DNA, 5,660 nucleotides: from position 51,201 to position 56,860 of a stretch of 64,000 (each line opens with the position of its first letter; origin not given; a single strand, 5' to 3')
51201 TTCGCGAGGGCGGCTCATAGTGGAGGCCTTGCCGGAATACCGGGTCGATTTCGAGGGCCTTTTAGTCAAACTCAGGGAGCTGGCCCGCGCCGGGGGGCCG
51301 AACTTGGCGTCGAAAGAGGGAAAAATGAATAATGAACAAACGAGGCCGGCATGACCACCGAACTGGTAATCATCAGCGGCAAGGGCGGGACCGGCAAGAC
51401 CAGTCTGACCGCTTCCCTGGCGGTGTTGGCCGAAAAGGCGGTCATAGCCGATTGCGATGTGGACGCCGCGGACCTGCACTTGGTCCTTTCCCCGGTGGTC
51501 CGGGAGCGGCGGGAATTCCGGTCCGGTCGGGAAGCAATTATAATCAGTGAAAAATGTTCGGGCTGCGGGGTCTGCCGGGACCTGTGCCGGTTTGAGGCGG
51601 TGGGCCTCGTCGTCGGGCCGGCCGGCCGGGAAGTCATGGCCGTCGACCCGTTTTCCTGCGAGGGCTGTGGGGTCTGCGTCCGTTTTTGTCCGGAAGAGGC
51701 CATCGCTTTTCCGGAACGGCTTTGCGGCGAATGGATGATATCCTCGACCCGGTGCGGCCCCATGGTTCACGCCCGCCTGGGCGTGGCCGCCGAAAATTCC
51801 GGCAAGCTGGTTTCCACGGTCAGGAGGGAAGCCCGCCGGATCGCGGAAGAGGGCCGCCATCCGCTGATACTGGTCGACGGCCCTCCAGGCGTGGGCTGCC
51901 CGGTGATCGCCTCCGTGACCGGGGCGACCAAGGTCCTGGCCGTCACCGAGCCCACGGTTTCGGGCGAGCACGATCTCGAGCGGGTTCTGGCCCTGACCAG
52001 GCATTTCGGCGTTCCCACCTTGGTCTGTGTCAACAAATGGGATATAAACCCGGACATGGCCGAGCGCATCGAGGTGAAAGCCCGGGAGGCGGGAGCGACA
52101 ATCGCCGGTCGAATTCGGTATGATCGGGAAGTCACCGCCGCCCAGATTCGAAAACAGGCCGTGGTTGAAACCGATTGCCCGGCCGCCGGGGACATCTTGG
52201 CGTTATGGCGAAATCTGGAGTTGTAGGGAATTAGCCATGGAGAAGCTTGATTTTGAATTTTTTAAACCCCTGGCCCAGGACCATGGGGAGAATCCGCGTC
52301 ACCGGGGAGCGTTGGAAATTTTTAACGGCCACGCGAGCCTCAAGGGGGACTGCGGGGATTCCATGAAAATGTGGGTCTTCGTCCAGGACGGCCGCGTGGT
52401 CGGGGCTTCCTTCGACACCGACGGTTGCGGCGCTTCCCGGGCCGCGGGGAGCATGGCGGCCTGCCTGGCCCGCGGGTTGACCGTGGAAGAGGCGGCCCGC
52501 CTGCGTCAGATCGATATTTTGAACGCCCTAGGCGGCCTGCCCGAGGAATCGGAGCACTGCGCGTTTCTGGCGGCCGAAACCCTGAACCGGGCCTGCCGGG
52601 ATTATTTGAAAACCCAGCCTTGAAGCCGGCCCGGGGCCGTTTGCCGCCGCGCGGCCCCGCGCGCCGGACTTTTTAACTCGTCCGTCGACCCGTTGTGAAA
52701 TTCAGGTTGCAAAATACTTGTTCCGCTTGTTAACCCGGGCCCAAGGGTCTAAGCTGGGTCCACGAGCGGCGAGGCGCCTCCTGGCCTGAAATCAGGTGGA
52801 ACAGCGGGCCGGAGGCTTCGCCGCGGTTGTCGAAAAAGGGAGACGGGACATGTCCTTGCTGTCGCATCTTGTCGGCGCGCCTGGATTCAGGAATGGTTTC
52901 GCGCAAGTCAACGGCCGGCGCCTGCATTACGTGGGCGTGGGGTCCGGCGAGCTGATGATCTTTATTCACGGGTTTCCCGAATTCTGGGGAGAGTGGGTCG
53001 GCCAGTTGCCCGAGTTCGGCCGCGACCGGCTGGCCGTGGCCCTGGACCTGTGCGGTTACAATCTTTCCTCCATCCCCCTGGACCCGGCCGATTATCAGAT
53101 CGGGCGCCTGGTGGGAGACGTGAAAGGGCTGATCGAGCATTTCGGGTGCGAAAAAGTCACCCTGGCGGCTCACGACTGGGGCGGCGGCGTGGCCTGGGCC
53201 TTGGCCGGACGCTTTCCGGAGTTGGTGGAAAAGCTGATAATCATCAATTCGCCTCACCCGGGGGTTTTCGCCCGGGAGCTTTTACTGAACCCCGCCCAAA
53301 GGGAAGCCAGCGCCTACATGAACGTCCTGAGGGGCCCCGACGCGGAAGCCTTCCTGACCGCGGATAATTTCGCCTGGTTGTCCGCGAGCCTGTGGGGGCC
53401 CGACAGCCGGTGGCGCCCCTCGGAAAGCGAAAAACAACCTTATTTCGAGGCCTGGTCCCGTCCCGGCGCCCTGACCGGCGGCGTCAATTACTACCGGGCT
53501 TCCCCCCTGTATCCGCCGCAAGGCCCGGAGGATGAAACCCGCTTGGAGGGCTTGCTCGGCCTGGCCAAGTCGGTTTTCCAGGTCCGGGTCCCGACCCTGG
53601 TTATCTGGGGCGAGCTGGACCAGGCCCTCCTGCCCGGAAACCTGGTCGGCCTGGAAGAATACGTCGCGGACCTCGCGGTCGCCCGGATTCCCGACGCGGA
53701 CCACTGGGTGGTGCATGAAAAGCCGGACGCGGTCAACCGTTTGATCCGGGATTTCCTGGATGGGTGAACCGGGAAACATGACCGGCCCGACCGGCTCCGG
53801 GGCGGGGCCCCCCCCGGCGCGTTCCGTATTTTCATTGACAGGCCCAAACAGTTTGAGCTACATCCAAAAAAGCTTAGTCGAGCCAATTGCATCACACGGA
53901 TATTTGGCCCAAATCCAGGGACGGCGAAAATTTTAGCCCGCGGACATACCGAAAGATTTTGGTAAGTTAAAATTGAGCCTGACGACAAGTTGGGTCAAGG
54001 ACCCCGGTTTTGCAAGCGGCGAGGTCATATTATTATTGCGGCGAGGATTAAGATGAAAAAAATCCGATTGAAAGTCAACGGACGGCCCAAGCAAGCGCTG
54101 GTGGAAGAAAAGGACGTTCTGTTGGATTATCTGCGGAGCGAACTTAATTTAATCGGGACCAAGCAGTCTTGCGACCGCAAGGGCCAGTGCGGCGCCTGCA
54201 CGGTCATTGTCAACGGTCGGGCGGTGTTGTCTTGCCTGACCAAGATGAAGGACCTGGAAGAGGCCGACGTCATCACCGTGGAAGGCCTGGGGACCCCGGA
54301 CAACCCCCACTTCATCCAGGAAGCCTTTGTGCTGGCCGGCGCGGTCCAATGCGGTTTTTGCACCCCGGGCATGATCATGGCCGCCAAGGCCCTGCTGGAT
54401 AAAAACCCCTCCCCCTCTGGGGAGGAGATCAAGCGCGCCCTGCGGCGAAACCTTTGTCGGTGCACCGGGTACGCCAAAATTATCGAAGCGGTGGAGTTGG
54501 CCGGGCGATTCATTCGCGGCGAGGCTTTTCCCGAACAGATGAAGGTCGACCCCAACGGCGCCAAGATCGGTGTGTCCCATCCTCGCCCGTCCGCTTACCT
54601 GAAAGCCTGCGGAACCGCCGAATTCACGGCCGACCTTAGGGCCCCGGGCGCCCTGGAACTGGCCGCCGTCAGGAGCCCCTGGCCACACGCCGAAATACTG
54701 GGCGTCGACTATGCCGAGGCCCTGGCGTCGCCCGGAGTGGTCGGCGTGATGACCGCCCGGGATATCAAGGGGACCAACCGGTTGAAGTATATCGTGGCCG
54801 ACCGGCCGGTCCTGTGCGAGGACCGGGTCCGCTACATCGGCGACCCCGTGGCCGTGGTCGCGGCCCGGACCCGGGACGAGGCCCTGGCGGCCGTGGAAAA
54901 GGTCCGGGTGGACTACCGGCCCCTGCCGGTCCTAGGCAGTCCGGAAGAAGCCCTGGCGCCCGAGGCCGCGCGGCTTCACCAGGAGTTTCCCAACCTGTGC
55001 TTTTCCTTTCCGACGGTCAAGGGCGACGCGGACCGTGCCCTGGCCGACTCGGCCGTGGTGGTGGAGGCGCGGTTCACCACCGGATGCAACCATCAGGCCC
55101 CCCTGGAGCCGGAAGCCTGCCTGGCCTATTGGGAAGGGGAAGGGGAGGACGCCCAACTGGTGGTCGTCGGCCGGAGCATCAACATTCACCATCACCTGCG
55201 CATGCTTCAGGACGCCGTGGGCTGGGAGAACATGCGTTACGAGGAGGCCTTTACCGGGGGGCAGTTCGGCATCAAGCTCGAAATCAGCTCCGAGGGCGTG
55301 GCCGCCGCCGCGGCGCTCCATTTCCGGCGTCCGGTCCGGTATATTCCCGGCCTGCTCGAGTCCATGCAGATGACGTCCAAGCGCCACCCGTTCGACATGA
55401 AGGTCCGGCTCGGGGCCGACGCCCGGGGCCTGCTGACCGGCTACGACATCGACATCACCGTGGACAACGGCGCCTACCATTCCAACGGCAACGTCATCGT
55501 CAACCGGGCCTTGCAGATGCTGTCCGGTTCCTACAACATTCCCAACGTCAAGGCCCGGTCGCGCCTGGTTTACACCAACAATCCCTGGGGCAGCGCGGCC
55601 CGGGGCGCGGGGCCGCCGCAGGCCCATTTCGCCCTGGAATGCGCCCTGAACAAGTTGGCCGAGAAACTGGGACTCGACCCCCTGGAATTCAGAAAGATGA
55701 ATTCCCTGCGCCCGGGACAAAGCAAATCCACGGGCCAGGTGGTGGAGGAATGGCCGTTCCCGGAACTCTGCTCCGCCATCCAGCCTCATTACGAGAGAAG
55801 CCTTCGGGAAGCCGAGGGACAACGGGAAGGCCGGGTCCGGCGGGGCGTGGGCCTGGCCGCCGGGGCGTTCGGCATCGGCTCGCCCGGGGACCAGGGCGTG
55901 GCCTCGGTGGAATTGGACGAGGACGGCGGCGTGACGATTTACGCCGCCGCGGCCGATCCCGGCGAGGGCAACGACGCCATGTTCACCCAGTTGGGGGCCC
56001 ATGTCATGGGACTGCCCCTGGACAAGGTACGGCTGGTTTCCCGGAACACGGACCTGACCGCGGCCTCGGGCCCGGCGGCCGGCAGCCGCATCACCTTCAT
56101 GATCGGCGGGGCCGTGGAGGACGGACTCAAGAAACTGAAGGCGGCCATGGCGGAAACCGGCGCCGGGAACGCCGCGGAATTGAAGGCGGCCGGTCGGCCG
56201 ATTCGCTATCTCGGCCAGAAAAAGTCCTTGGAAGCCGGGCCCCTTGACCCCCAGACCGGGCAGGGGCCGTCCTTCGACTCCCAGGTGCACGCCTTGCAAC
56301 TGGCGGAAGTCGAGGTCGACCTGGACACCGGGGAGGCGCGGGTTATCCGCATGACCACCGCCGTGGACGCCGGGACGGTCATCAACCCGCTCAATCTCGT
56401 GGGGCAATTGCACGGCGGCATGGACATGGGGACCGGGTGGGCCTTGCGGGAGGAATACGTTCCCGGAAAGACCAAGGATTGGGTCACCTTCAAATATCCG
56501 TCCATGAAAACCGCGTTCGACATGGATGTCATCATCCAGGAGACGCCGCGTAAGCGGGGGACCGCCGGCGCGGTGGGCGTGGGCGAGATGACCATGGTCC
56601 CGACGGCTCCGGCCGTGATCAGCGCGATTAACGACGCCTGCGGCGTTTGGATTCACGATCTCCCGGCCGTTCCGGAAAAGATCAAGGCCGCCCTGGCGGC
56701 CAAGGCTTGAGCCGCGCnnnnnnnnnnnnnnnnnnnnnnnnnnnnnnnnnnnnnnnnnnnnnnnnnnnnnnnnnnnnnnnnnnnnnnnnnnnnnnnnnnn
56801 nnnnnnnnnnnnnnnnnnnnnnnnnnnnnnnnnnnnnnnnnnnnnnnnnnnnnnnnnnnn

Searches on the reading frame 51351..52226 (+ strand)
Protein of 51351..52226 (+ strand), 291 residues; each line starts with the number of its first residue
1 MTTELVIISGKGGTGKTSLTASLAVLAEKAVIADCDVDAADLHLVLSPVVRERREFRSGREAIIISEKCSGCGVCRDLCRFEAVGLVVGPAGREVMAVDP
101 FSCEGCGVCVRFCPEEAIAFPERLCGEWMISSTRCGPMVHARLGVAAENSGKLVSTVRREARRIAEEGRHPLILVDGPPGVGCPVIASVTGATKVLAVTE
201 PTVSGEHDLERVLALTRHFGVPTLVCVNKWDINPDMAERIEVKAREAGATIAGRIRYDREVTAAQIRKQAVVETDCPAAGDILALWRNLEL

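Call 82: search_protein_families(library=pfam, proteins=[window:51351-52226:+], max_evalue=0.00001)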
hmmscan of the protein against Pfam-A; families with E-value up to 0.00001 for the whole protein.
window:51351-52226:+ (291 aa): 8 families
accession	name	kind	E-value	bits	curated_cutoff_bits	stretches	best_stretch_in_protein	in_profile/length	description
PF01656.29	CbiA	-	2.3e-10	40.9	25.4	1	5-269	1-123/125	CobQ/CobB/MinD/ParA nucleotide binding domain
PF00037.32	Fer4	-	3.4e-10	39.7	21.1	0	98-118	3-23/24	4Fe-4S binding domain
PF14697.11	Fer4_21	-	8.6e-08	32.6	35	1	62-119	1-58/59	4Fe-4S dicluster domain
PF12838.12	Fer4_7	-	1.4e-07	32.3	27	1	68-117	1-52/52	4Fe-4S dicluster domain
PF10609.15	ParA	-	6.4e-07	29.5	27.1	0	4-29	5-30/246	NUBPL iron-transfer P-loop NTPase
PF13187.11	Fer4_9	-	7.6e-07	29.5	27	1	68-118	1-52/52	4Fe-4S dicluster domain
PF12797.12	Fer4_2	-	4.3e-06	26.8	24.5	0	95-115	2-22/22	4Fe-4S binding domain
PF03193.22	RsgA_GTPase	-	7e-06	26.4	30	0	184-250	18-85/174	RsgA GTPase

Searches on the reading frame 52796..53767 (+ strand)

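Call 82: search_protein_families(library=pfam, proteins=[window:52796-53767:+], max_evalue=0.00001)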
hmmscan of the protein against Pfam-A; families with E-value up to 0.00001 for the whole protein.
window:52796-53767:+ (323 aa): 2 families
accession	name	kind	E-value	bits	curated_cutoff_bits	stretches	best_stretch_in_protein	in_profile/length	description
PF00561.26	Abhydrolase_1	-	7.3e-26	91.8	25.8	1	53-310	2-245/245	alpha/beta hydrolase fold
PF12697.13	Abhydrolase_6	-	3.9e-15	57.5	26.3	1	55-315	2-216/217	Alpha/beta hydrolase family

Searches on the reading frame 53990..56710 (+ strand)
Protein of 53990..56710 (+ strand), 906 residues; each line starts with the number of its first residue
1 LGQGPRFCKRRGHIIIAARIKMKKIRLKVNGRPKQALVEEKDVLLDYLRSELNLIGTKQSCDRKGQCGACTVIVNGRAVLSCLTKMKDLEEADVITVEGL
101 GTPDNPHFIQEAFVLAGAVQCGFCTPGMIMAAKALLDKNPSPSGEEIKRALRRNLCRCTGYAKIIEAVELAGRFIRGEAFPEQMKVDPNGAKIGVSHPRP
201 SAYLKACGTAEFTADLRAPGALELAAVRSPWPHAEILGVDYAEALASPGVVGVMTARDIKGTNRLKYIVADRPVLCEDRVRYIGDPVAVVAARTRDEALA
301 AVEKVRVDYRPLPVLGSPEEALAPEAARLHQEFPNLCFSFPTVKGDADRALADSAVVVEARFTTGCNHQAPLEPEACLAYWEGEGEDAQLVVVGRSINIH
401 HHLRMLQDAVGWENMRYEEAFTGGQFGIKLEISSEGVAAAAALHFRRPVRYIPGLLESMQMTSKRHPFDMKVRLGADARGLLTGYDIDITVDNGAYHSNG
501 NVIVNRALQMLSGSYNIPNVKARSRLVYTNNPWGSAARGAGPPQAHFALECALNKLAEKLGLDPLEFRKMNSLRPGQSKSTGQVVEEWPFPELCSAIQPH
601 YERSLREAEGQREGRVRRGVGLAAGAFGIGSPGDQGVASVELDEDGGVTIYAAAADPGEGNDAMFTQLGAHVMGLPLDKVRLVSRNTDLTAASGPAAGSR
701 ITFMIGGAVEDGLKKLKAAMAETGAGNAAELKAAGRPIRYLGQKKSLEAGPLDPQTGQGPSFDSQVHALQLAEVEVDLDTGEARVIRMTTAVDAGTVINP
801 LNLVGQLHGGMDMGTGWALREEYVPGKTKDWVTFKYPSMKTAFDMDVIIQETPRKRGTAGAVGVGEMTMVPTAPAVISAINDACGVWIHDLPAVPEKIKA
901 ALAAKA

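Call 82: search_protein_families(library=pfam, proteins=[window:53990-56710:+], max_evalue=0.00001)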
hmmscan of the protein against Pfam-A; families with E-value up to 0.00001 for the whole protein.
window:53990-56710:+ (906 aa): 6 families
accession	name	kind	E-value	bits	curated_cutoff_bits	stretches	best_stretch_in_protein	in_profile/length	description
PF02738.23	MoCoBD_1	-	5.1e-67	226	27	1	334-571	7-243/244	Molybdopterin cofactor-binding domain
PF20256.3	MoCoBD_2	-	5.9e-50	170.8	27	1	600-826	7-261/283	Molybdopterin cofactor-binding domain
PF01799.25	Fer2_2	-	6.6e-31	106.7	30.3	1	96-169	1-75/75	[2Fe-2S] binding domain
PF01315.27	Ald_Xan_dh_C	-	1.1e-25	90.5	31.3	1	208-313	2-110/110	Aldehyde oxidase and xanthine dehydrogenase, a/b hammerhead domain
PF00111.32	Fer2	-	2.8e-07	30.8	21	1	28-85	2-58/77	2Fe-2S iron-sulfur cluster binding domain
PF13085.11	Fer2_3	-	1.4e-06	28.7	27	1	55-100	46-89/107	2Fe-2S iron-sulfur cluster binding domain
